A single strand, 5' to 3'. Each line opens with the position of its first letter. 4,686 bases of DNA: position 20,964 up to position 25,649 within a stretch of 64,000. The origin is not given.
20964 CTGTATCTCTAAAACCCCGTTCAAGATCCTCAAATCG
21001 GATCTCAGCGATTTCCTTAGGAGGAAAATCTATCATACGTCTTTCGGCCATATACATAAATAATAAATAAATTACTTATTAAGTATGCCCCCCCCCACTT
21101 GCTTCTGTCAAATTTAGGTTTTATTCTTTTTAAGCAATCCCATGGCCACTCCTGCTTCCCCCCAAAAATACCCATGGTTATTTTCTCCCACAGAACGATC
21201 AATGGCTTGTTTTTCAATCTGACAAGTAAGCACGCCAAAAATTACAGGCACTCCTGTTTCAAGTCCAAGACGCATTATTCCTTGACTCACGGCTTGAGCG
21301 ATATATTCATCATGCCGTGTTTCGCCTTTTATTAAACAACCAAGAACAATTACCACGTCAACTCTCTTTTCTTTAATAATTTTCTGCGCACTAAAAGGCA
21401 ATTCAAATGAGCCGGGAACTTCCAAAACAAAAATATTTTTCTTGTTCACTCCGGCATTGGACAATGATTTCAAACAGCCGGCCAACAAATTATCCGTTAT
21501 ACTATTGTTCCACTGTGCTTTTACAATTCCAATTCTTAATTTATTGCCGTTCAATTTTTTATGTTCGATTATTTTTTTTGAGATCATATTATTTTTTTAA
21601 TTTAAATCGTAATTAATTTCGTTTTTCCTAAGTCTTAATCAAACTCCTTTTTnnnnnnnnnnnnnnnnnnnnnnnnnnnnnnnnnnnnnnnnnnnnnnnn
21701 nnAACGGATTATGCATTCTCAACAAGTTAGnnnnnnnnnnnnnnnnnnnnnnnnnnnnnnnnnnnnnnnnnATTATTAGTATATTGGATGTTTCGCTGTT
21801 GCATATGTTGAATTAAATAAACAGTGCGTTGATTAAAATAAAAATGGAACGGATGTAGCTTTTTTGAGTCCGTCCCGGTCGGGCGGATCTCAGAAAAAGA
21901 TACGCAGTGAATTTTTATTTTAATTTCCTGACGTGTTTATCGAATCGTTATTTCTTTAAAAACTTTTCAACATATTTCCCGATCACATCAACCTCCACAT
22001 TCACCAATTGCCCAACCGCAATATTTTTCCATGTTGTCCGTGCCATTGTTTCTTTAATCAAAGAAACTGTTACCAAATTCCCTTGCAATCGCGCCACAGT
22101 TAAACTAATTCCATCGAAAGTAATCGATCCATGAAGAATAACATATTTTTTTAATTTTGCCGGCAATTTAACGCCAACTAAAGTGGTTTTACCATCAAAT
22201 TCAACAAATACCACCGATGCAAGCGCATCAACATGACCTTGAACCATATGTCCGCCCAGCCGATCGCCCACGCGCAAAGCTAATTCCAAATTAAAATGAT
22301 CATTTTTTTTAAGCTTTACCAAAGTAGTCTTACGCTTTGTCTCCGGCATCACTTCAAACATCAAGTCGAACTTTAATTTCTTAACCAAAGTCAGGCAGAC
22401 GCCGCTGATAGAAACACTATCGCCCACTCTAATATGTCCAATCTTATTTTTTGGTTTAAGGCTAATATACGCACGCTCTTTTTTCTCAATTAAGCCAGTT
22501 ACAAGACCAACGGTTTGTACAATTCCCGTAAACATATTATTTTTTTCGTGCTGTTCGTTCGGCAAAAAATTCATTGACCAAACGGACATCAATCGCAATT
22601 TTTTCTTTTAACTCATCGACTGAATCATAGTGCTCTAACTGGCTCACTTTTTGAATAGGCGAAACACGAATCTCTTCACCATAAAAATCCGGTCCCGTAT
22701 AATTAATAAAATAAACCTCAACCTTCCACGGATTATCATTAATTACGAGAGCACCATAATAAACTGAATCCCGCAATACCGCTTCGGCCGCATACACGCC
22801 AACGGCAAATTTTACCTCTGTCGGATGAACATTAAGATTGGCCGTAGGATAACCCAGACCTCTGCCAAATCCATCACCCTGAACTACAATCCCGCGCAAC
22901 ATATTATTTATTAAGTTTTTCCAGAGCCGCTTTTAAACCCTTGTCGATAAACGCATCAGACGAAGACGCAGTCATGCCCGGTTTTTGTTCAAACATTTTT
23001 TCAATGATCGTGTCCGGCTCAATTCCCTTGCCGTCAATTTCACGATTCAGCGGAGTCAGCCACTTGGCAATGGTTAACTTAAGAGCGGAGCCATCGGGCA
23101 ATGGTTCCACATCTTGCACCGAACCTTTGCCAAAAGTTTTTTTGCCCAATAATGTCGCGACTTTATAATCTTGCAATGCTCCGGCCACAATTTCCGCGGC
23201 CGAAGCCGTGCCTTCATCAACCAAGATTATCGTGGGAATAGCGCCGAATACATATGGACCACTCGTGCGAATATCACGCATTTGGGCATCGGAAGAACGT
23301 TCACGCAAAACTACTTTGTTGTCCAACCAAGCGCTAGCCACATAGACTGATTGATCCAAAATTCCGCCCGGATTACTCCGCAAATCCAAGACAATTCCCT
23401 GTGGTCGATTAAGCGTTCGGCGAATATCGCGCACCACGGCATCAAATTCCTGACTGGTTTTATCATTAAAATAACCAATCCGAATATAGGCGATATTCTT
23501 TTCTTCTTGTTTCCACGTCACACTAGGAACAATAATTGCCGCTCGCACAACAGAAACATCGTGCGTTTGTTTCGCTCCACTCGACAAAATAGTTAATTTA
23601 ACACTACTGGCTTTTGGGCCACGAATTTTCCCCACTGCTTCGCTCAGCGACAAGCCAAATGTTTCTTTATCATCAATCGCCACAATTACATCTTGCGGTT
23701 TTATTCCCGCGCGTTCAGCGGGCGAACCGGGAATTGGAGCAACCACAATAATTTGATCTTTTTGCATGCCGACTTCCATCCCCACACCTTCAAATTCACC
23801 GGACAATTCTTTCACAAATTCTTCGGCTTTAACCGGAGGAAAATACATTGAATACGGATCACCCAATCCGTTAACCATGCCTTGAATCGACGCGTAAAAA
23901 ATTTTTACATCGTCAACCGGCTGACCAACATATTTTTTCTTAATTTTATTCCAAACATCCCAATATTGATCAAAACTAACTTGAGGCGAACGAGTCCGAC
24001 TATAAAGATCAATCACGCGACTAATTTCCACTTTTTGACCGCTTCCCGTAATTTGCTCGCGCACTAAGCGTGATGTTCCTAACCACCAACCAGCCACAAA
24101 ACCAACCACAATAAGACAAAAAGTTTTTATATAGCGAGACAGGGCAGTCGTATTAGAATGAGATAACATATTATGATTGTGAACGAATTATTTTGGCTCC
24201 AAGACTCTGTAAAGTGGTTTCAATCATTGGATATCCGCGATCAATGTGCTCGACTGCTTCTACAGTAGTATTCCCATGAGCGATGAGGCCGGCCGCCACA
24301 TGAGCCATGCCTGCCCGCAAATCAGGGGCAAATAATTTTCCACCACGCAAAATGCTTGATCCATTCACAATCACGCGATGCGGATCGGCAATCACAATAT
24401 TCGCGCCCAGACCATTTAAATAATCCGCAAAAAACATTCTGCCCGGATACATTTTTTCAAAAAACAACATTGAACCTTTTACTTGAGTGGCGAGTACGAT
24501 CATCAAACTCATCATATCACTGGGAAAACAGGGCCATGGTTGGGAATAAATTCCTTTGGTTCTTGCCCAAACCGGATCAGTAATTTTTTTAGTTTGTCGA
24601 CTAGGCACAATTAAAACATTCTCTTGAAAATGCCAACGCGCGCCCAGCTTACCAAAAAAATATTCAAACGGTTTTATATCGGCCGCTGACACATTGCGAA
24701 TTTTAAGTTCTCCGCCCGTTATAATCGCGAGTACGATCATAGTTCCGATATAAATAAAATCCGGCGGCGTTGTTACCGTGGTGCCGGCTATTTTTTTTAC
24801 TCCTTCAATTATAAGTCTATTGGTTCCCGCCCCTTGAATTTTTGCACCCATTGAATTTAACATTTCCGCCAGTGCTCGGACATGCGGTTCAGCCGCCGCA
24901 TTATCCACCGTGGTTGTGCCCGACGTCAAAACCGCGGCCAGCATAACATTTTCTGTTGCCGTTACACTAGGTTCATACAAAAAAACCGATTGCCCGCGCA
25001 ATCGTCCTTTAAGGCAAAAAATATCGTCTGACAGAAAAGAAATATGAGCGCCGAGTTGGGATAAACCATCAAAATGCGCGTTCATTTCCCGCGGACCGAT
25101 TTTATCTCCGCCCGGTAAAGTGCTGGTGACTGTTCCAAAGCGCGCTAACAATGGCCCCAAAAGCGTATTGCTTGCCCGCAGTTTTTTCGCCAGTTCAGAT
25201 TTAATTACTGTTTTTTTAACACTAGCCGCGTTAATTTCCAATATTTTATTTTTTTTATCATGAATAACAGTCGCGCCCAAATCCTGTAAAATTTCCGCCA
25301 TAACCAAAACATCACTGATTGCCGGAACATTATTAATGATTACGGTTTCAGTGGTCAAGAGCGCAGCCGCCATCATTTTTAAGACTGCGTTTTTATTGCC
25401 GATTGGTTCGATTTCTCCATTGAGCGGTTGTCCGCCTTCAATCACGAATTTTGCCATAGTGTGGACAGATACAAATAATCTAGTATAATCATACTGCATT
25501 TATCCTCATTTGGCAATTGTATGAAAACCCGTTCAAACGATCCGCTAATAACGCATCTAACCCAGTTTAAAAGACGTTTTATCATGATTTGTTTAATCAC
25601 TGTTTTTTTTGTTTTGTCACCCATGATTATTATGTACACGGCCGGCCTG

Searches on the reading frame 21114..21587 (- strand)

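Call 55: search_protein_families(library=pfam, proteins=[window:21114-21587:-], max_evalue=0.001)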
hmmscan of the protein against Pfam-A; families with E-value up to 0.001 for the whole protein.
window:21114-21587:- (157 aa): 2 families
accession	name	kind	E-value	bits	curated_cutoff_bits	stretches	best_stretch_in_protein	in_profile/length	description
PF00885.24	DMRL_synthase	-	5.4e-50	169.4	26.7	1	17-153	2-138/139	6,7-dimethyl-8-ribityllumazine synthase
PF14582.11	Metallophos_3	-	0.00017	21.5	28.2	1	52-98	9-56/259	Metallophosphoesterase, calcineurin superfamily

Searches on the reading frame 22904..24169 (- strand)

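Call 34: search_protein_families(library=pfam, proteins=[window:22904-24169:-], max_evalue=0.00001)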
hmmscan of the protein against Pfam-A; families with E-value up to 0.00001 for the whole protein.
window:22904-24169:- (421 aa): 5 families
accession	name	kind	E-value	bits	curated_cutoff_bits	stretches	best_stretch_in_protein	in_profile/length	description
PF03572.23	Peptidase_S41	-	2e-48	164.6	24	1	225-387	1-163/165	Peptidase family S41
PF17820.7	PDZ_6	-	7.2e-14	51.7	27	1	141-194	1-52/54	PDZ domain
PF00595.29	PDZ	-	8.4e-10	39.3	23.2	1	127-195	10-81/81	PDZ domain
PF13180.12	PDZ_2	-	3.2e-09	37.4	27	1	130-207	4-80/80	PDZ domain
PF22694.1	CtpB_N-like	-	7.7e-07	29.9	27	1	65-110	37-81/85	Activating protease CtpB N-terminal domain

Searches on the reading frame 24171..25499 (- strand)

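Call 34: search_protein_families(library=pfam, proteins=[window:24171-25499:-], max_evalue=0.00001)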
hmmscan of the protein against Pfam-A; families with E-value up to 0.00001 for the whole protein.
window:24171-25499:- (442 aa): 1 family
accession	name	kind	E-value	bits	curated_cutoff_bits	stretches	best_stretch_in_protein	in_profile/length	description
PF00275.25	EPSP_synthase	-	2e-74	251.2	22.8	1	21-430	2-417/417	EPSP synthase (3-phosphoshikimate 1-carboxyvinyltransferase)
